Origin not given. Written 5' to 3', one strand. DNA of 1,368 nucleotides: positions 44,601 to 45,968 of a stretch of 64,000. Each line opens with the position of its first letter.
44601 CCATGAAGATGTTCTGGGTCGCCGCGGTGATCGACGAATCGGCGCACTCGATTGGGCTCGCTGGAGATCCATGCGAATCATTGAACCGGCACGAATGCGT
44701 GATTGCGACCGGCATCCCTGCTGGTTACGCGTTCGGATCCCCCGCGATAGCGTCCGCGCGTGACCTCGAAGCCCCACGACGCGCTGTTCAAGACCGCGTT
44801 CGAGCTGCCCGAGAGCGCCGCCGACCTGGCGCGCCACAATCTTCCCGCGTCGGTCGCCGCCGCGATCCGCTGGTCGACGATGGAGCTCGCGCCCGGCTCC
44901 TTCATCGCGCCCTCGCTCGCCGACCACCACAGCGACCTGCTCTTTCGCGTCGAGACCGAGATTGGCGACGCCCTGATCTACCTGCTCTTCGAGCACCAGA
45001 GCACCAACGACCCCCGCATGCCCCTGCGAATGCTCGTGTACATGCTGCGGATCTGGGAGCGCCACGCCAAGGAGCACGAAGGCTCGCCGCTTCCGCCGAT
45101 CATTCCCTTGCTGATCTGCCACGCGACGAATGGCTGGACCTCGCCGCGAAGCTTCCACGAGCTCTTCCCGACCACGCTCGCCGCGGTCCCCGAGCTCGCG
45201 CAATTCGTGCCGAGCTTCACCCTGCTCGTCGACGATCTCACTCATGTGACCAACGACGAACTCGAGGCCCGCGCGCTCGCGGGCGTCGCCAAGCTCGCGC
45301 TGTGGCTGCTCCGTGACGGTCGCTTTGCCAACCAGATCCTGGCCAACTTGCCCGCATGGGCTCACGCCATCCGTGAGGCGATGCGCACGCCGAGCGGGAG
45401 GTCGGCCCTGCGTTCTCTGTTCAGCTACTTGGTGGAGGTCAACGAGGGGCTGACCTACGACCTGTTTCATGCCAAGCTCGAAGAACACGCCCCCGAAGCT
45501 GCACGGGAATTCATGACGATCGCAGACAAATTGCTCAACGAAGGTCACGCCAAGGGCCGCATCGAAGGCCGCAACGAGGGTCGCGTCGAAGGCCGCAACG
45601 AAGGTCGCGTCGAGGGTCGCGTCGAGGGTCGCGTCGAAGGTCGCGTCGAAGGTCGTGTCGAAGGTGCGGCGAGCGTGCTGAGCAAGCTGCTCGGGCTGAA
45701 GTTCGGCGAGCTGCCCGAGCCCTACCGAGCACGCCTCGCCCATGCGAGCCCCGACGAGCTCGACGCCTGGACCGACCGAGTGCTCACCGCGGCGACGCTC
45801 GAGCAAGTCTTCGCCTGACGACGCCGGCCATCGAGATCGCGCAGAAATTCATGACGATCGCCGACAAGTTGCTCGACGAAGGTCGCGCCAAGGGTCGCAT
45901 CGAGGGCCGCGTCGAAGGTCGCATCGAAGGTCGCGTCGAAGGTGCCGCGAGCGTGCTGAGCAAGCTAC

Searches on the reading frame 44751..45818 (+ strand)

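Call 50: search_protein_families(library=pfam, proteins=[window:44751-45818:+], max_evalue=0.01)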
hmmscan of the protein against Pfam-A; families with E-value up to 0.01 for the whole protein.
window:44751-45818:+ (355 aa): 3 families
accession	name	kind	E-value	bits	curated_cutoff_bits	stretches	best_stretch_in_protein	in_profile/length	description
PF04754.18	Transposase_31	-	2.9e-44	151.5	21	1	7-182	1-171/203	Putative transposase, YhgA-like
PF09811.14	Yae1_N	-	0.00088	19.4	27.5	0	265-302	1-38/39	Essential protein Yae1, N terminal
PF14261.11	DUF4351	-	0.0065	17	25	0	300-350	2-52/59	Domain of unknown function (DUF4351)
